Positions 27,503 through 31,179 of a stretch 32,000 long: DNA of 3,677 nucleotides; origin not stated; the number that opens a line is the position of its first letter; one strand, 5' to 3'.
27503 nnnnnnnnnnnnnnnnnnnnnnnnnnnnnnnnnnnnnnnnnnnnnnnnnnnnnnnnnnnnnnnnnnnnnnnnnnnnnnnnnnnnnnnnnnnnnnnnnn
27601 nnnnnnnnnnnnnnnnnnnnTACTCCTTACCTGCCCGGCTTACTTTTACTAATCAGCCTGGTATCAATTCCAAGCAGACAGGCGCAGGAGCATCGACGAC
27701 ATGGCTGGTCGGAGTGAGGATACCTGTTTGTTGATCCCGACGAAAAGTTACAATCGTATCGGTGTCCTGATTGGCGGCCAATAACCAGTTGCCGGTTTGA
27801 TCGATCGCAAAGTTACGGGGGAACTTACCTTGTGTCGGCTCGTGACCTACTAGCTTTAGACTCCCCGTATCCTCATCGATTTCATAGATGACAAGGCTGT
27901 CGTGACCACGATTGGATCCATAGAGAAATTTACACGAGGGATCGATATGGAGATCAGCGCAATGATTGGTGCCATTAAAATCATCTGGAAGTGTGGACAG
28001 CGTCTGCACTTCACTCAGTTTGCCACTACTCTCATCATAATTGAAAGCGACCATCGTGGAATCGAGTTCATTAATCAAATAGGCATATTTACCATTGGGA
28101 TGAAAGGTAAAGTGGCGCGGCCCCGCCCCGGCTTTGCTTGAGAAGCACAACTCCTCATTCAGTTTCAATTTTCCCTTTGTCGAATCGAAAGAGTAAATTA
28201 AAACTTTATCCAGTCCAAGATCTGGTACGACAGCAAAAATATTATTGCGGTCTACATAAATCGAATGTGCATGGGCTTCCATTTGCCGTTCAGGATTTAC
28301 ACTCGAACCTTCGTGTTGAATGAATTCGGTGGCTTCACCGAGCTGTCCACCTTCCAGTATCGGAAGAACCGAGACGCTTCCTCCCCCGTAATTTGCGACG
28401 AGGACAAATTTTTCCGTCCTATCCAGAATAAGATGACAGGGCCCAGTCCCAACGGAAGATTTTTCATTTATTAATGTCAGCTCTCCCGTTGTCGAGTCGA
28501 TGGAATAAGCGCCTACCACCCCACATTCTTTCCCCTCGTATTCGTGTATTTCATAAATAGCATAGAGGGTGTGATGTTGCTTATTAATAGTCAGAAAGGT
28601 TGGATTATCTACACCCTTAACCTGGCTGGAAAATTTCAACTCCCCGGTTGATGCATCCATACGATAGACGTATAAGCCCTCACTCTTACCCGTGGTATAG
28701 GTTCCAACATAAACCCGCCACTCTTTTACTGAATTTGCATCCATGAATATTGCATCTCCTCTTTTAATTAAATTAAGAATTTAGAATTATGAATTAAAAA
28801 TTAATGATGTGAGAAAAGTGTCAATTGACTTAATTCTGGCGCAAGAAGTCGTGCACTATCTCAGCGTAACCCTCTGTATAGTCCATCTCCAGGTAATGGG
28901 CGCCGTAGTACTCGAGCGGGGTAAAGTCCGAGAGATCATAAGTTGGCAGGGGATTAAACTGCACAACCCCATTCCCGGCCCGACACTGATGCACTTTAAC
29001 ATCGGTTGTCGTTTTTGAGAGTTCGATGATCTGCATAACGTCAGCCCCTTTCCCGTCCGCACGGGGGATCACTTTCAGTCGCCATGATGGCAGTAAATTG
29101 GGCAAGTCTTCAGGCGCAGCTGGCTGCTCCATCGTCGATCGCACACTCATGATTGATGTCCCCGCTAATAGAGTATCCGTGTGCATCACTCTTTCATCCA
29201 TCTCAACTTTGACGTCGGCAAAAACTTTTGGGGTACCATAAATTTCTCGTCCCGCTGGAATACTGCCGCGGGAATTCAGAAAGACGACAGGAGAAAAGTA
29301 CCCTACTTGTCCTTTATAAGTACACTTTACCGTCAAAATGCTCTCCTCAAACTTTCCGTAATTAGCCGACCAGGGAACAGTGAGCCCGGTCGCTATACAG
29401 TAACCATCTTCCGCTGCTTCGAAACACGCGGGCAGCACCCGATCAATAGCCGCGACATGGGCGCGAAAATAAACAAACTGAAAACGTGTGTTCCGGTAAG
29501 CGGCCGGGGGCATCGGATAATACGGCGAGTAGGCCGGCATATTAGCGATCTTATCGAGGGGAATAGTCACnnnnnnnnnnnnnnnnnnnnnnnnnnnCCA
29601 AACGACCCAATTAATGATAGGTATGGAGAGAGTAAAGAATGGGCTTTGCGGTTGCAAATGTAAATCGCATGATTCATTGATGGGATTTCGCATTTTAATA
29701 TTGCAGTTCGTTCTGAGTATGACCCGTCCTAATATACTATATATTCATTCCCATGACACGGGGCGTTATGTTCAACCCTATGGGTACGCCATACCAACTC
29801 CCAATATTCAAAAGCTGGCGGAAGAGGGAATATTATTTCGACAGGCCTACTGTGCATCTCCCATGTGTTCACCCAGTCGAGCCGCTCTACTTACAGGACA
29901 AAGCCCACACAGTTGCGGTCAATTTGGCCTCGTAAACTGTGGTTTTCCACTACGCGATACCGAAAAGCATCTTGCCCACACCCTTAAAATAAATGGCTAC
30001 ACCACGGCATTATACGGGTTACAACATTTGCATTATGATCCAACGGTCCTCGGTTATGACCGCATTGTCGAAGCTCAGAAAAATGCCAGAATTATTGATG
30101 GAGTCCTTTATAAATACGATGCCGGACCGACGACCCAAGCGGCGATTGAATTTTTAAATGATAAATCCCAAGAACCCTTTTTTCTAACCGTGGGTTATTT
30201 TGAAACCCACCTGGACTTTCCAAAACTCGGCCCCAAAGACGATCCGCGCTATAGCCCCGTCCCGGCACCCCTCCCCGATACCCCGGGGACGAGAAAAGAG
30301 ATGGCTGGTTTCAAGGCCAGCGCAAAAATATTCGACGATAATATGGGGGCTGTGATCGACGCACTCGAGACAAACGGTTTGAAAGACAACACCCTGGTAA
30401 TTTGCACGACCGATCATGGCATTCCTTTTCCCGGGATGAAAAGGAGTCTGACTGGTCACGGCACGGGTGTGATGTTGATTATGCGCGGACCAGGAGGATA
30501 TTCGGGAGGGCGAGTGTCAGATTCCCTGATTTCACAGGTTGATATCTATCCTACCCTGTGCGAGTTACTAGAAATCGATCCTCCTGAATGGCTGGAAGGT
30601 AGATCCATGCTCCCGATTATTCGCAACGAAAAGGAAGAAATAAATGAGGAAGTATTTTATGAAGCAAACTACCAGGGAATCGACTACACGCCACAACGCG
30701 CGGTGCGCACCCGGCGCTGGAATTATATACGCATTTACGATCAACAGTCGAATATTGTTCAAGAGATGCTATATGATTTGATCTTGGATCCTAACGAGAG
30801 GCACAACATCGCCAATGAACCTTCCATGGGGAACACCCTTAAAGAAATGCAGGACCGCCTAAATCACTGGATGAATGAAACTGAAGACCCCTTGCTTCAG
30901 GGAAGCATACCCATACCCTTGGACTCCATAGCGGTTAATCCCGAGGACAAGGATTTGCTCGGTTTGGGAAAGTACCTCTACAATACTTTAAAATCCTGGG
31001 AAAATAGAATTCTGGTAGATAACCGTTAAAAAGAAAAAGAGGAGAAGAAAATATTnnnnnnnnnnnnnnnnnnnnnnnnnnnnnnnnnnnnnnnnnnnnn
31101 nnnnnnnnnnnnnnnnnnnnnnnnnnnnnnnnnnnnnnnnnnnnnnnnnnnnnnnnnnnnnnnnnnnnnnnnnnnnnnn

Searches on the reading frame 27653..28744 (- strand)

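Call 15: search_protein_families(library=pfam, proteins=[window:27653-28744:-], max_evalue=0.01)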
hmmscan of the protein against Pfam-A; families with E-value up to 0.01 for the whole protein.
window:27653-28744:- (363 aa): 2 families
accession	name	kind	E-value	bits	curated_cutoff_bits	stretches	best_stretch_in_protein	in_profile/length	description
PF10282.15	Lactonase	-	7.8e-123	410.5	21.7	1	11-358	2-342/344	Lactonase, 7-bladed beta-propeller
PF08450.18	SGL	-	0.0003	20.9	26.3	0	214-254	141-181/246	SMP-30/Gluconolactonase/LRE-like region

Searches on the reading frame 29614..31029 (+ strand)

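Call 16: search_protein_families(library=pfam, proteins=[window:29614-31029:+], max_evalue=0.01)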
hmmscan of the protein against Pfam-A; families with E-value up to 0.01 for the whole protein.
window:29614-31029:+ (471 aa): 5 families
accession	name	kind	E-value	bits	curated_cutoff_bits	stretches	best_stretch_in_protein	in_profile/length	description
PF00884.28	Sulfatase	-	3.8e-42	145.1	25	1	39-320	1-300/301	Sulfatase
PF16347.10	SGSH_C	-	5.5e-20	72.5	29.3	1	277-419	9-151/154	N-sulphoglucosamine sulphohydrolase, C-terminal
PF01663.27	Phosphodiest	-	2.3e-08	34.4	23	1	52-270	13-221/342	Type I phosphodiesterase / nucleotide pyrophosphatase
PF07394.17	DUF1501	-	0.00018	21.2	27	1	232-301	263-332/390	Protein of unknown function (DUF1501)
PF11415.14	Toxin_37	-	0.0044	17.3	25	0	69-85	12-28/35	Antifungal peptide termicin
